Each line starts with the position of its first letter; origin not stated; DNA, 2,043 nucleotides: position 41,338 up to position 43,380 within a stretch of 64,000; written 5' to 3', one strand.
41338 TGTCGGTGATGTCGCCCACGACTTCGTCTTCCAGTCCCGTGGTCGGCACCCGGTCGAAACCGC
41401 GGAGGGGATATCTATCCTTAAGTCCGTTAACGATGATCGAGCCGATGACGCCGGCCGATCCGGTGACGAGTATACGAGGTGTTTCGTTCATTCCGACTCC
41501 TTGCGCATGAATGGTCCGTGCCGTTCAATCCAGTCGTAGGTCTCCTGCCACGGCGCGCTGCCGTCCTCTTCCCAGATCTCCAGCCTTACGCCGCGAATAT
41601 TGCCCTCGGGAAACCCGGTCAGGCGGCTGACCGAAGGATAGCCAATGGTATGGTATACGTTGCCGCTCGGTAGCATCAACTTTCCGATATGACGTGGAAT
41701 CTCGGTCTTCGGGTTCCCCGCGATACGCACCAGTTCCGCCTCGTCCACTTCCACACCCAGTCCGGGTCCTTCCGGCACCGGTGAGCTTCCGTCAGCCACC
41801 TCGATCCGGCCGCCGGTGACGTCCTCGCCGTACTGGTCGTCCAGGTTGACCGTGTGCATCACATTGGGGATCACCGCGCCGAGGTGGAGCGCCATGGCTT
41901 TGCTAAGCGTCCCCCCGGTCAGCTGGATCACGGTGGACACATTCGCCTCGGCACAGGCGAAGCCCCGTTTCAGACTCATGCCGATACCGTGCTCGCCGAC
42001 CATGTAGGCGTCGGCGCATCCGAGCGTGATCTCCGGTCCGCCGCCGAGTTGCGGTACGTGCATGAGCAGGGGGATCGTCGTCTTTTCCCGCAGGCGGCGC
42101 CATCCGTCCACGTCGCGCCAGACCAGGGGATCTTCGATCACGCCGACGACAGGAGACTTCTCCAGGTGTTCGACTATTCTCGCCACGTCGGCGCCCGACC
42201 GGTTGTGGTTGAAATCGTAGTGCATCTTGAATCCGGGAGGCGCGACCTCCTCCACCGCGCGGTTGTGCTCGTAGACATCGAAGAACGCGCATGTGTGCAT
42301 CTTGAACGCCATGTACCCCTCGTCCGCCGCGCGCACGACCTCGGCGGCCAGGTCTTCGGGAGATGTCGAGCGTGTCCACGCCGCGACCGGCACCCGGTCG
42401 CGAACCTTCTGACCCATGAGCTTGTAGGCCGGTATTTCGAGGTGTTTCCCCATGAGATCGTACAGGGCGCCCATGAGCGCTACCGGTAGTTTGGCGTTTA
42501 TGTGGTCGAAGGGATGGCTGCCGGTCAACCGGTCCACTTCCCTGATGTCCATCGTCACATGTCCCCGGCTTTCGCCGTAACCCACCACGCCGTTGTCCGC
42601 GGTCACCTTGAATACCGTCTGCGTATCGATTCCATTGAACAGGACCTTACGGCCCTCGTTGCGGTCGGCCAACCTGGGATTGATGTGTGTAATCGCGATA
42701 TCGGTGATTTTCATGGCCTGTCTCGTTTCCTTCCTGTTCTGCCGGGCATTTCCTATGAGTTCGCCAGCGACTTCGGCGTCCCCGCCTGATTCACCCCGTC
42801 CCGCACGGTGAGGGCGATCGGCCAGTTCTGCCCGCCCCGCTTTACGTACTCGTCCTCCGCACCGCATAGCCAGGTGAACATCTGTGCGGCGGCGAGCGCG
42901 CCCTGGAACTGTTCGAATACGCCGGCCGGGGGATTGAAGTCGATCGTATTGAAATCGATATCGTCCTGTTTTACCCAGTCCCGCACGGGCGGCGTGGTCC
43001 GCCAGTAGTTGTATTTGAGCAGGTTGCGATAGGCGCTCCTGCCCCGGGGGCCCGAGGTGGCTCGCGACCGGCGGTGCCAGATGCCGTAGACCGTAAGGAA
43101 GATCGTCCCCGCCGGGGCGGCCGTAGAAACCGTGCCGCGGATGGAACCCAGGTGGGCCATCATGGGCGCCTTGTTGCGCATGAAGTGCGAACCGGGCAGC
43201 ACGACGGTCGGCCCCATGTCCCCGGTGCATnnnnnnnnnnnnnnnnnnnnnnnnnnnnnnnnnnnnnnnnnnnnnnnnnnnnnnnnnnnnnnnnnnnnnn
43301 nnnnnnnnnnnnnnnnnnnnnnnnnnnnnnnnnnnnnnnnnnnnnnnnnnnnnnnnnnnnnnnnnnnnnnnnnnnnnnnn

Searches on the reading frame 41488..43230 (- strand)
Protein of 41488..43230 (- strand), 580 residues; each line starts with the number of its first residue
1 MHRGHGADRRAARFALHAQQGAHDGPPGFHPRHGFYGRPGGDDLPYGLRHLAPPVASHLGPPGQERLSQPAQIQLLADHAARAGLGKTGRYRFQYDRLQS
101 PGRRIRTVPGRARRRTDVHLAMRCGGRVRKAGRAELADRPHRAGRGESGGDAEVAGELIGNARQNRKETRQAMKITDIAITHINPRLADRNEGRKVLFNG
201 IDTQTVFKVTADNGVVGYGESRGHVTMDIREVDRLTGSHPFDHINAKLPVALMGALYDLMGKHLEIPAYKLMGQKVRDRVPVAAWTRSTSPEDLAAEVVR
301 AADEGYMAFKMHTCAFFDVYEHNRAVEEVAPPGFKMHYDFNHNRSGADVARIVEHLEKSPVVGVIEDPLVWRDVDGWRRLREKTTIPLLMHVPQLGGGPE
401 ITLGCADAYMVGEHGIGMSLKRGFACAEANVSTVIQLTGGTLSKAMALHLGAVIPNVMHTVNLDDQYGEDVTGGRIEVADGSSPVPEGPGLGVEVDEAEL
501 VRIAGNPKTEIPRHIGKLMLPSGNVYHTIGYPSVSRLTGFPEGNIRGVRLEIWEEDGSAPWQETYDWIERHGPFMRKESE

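Call 70: search_protein_families(library=pfam, proteins=[window:41488-43230:-], max_evalue=0.00001)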
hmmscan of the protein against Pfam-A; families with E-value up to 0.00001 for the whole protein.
window:41488-43230:- (580 aa): 1 family
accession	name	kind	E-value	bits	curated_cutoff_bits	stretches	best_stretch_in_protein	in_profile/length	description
PF13378.12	MR_MLE_C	-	2.6e-21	76.8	29.4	1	294-498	2-218/219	Enolase C-terminal domain-like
